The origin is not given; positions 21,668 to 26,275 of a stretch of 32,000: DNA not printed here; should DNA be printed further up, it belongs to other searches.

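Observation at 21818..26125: One ~1,435-codon ORF joins a solute:sodium symporter to two normally separate cell-wall-sugar enzymes (beta-lactamase-fold hydrolase + DUF1343/NamZ-like)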

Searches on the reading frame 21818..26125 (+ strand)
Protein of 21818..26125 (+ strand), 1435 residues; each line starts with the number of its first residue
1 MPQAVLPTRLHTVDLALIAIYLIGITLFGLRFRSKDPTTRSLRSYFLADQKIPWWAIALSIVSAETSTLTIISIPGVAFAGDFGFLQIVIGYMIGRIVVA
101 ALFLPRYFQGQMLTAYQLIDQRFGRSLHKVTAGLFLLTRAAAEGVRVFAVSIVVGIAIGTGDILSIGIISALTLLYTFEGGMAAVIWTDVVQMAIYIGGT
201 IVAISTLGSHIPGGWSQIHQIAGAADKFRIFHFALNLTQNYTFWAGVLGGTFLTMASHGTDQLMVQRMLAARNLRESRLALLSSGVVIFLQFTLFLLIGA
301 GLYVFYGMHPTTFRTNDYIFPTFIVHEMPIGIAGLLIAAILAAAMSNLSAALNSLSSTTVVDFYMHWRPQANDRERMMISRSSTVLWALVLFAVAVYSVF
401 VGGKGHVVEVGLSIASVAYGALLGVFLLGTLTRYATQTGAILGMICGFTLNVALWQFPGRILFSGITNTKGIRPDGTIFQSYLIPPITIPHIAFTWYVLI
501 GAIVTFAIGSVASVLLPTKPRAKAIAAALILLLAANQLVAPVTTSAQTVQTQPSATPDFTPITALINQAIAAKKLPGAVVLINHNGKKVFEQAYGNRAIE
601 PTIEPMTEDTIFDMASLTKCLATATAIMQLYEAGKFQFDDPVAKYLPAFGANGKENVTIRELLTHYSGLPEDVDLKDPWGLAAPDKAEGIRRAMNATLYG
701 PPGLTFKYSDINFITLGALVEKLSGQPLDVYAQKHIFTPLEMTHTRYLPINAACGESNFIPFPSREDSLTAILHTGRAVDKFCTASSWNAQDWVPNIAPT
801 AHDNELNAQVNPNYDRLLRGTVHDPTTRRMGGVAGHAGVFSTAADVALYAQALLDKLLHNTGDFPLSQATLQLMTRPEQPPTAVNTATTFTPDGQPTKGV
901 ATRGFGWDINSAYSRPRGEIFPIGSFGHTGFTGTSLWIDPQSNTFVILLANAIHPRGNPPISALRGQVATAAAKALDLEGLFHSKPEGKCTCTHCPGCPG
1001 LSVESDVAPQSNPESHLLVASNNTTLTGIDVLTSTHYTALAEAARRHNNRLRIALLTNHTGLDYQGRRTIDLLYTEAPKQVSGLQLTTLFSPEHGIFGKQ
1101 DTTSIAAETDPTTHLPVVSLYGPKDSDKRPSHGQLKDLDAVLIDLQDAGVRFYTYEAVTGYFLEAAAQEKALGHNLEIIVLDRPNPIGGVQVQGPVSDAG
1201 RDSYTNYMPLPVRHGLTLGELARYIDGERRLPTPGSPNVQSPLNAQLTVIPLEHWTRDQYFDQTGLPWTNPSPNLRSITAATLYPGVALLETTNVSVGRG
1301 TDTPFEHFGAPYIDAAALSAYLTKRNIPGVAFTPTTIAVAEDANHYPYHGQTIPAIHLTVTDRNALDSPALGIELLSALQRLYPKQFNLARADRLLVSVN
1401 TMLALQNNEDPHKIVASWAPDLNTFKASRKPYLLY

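Call 4: search_protein_families(library=pfam, proteins=[window:21818-26122:+], max_evalue=0.01)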
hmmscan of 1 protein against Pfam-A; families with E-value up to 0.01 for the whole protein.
window:21818-26122:+ (1435 aa): 4 families
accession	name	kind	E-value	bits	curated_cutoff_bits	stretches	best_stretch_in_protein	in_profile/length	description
PF07075.17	NamZ_N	-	8.9e-67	224.8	26.9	1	1053-1278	1-202/203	Exo-beta-N-acetylmuramidase NamZ, N-terminal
PF00144.29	Beta-lactamase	-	8.8e-66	222.7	27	1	563-955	2-313/329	Beta-lactamase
PF00474.23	SSF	-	4.7e-41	141.5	22.8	1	45-447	1-406/406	Sodium:solute symporter family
PF20732.2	NamZ_C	-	1.9e-40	139.6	25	1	1283-1435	2-152/152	Exo-beta-N-acetylmuramidase NamZ, C-terminal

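Call 5: search_protein_families(library=ncbifam, proteins=[window:21818-26122:+], max_evalue=0.01)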
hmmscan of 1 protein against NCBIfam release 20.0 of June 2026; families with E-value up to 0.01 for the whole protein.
window:21818-26122:+ (1435 aa): 46 families (the best 25 are shown)
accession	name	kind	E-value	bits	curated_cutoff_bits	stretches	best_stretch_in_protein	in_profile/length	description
TIGR00813.1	sss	superfamily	1.5e-63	215.3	184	1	45-447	1-411/411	sodium/solute symporter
NF002968.0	PRK03642.1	equivalog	5.5e-42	144.1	385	2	534-752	16-247/432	penicillin binding protein PBP4B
NF007790.0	PRK10484.1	equivalog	2.9e-32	112.2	401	1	32-452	22-449/527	solute:sodium symporter family transporter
TIGR02121.1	Na_Pro_sym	equivalog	3.7e-21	75.4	515.5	1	16-456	5-438/488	sodium/proline symporter PutP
NF007943.0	PRK10662.1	equivalog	2.4e-19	69.2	266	1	543-754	15-231/380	D-alanyl-D-alanine-carboxypeptidase/endopeptidase AmpH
NF052559.1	MthAcHydAcmB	equivalog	2.2e-18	66.2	550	1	568-748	17-214/391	methyl acetate hydrolase AcmB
NF038269.1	lipase_LipE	equivalog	2.7e-15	56.4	750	1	576-747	45-222/407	lipase LipE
NF033085.1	bla_class_C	equivalog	2.7e-15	56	415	1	563-747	9-184/356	class C beta-lactamase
NF052353.1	EstBLacLipLMycb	equivalog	4.2e-14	52.3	650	1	551-670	15-132/420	esterase/beta-lactamase LipL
NF041663.1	ampC_Sliq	exception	8.1e-14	51.3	860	1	558-745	24-202/378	cephalosporin-hydrolyzing class C beta-lactamase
NF045671.1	blaPNC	exception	8.2e-14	51.2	750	1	532-747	15-225/401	PNC family class C beta-lactamase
NF000423.2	blaSRT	exception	1.9e-13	50.3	860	1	560-753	26-209/378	SRT/SST family class C beta-lactamase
TIGR02119.1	panF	equivalog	3.9e-13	49.2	328.05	1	19-458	8-441/471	sodium/pantothenate symporter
NF033700.1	blaCMA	exception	4.3e-13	49.1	887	1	549-746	18-201/375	CMA family class C beta-lactamase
NF033698.1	blaCSA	exception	1.1e-12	47.7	884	1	550-745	19-200/375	CSA family class C beta-lactamase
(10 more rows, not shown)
